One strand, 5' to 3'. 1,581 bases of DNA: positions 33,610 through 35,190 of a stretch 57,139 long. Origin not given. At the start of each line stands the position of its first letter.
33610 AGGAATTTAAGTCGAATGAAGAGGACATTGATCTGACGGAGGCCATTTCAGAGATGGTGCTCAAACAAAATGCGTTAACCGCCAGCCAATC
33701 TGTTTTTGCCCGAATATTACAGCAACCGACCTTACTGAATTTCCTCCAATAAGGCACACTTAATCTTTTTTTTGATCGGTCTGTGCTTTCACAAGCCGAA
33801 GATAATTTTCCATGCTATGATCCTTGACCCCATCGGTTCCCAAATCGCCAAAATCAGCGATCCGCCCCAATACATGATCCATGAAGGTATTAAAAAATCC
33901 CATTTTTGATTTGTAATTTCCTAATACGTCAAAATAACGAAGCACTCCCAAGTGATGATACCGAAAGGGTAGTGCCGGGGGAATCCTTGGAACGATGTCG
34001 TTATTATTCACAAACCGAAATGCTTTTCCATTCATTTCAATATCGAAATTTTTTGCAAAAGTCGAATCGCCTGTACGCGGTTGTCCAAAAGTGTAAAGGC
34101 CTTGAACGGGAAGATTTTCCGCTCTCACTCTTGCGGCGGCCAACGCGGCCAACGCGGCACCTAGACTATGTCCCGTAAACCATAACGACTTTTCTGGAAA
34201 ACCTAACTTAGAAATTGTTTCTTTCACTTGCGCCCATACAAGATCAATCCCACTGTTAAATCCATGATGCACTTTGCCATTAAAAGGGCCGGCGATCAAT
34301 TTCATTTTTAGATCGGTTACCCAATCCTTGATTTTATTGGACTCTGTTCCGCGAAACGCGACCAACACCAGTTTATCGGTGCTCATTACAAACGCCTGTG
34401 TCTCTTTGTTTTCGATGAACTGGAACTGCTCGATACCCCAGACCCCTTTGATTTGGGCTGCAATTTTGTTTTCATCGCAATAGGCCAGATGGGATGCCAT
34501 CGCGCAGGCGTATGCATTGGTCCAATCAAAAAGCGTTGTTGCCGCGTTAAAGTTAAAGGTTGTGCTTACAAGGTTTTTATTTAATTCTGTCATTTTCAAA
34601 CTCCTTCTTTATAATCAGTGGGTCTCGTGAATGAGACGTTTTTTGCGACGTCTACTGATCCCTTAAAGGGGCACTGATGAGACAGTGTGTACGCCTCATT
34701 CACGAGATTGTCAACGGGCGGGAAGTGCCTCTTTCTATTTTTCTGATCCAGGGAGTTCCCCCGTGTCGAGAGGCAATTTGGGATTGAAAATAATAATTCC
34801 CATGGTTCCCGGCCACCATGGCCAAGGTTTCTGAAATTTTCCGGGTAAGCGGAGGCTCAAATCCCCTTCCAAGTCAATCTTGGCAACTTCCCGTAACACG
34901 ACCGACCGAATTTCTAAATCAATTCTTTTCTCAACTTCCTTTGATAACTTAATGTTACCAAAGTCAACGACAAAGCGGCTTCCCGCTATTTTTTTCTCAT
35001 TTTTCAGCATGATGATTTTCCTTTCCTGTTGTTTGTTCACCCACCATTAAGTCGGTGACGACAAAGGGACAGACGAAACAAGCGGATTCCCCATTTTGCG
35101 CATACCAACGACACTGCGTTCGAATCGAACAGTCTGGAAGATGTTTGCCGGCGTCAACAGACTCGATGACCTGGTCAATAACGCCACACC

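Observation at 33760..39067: Uncharacterised, apparently co-regulated hydrolase cassette between flgL and proC (best candidate for a novel system)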

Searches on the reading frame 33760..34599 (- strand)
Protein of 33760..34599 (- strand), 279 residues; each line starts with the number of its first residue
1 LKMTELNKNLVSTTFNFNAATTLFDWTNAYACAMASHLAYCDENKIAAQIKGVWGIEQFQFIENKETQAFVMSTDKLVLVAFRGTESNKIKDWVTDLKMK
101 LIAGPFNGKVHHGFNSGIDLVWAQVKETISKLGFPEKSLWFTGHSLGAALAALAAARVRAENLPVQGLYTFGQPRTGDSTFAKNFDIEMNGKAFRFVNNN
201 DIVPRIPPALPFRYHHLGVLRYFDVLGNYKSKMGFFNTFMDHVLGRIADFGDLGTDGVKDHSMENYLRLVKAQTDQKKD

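Call 6: search_protein_families(library=pfam, proteins=[window:33760-34599:-], max_evalue=1)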
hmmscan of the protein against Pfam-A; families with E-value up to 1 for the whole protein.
window:33760-34599:- (279 aa): 6 families
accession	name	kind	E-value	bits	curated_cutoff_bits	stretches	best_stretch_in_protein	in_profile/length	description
PF01764.32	Lipase_3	-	1.1e-32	113.2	22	1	80-209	2-138/140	Lipase (class 3)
PF00975.26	Thioesterase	-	6e-05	23.8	26.4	1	116-177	46-106/226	Thioesterase domain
PF11187.14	Mbeg1-like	-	0.00021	21.3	21.1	1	70-203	32-151/224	Mbeg1-like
PF07859.19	Abhydrolase_3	-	0.042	14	25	1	122-167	56-101/210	alpha/beta hydrolase fold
PF12697.13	Abhydrolase_6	-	0.16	13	26.3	1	124-192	53-94/217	Alpha/beta hydrolase family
PF06259.18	Abhydrolase_8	-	0.21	11.7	20.5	1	135-207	107-174/178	Alpha/beta hydrolase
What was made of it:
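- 33760..34599 (-): Gene E, class-3 lipase (GHSLG, DIVP and His present), no signal peptide. Pfam Lipase_3, E = 1e-32 (call 6).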

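Call 7: search_protein_families(library=ncbifam, proteins=[window:33760-34599:-], max_evalue=1)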
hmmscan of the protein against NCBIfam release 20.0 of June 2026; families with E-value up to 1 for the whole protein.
window:33760-34599:- (279 aa): 5 families
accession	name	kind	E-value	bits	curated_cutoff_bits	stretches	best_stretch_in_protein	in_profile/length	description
NF041407.1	XopAP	subfamily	0.00057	19.3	400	1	138-187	167-221/318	XopAP family type III secretion system effector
NF047388.1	SA1320_fam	subfamily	0.0012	17.4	230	1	78-202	3-109/644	SA1320 family protein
NF052630.1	Rlip_lipase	equivalog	0.0039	16.2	440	1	69-174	67-165/357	secreted effector lipase Rlip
NF008340.0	PRK11126.1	equivalog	0.069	12.4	261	1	86-163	29-104/255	2-succinyl-6-hydroxy-2,4-cyclohexadiene-1-carboxylate synthase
NF033149.0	CHL_hydrolase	equivalog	0.11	11.4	500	1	120-166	133-177/310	chloramphenicol hydrolase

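Call 14: search_protein_families(library=padloc, proteins=[window:33760-34599:-], max_evalue=1)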
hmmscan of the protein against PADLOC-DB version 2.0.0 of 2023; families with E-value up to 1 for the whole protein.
window:33760-34599:- (279 aa): 0 families

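Call 15: search_protein_families(library=phrogs, proteins=[window:33760-34599:-], max_evalue=1)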
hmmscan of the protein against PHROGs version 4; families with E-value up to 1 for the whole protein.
window:33760-34599:- (279 aa): 2 families
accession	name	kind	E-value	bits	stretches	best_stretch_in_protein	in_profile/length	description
phrog_21992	-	other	6.7e-27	95.6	1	36-246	14-200/213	esterase/lipase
phrog_102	-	lysis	0.014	15.9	1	104-176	137-215/369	endolysin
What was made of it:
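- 33760..34599 (-): PHROG esterase/lipase, E = 7e-27 (call 15).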

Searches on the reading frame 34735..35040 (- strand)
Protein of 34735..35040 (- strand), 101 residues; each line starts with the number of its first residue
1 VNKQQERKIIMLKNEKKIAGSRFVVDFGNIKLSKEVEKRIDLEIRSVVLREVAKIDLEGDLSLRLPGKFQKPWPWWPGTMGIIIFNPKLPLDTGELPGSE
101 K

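Call 6: search_protein_families(library=pfam, proteins=[window:34735-35040:-], max_evalue=1)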
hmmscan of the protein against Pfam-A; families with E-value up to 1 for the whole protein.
window:34735-35040:- (101 aa): 2 families
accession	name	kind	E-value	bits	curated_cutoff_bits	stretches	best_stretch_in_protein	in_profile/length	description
PF04571.19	Lipin_N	-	0.025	15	25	1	9-59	30-80/103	lipin, N-terminal conserved region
PF11741.13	AMIN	-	0.058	13.9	20.5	1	15-46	26-57/101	AMIN domain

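Call 7: search_protein_families(library=ncbifam, proteins=[window:34735-35040:-], max_evalue=1)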
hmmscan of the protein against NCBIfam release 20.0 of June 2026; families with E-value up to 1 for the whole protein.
window:34735-35040:- (101 aa): 0 families

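Call 14: search_protein_families(library=padloc, proteins=[window:34735-35040:-], max_evalue=1)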
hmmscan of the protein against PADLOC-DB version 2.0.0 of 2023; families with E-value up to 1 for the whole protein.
window:34735-35040:- (101 aa): 0 families

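Call 15: search_protein_families(library=phrogs, proteins=[window:34735-35040:-], max_evalue=1)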
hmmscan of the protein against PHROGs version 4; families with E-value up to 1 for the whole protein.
window:34735-35040:- (101 aa): 1 family
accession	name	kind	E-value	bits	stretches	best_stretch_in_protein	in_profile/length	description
phrog_19048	-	unknown function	0.23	13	1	25-69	23-65/74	-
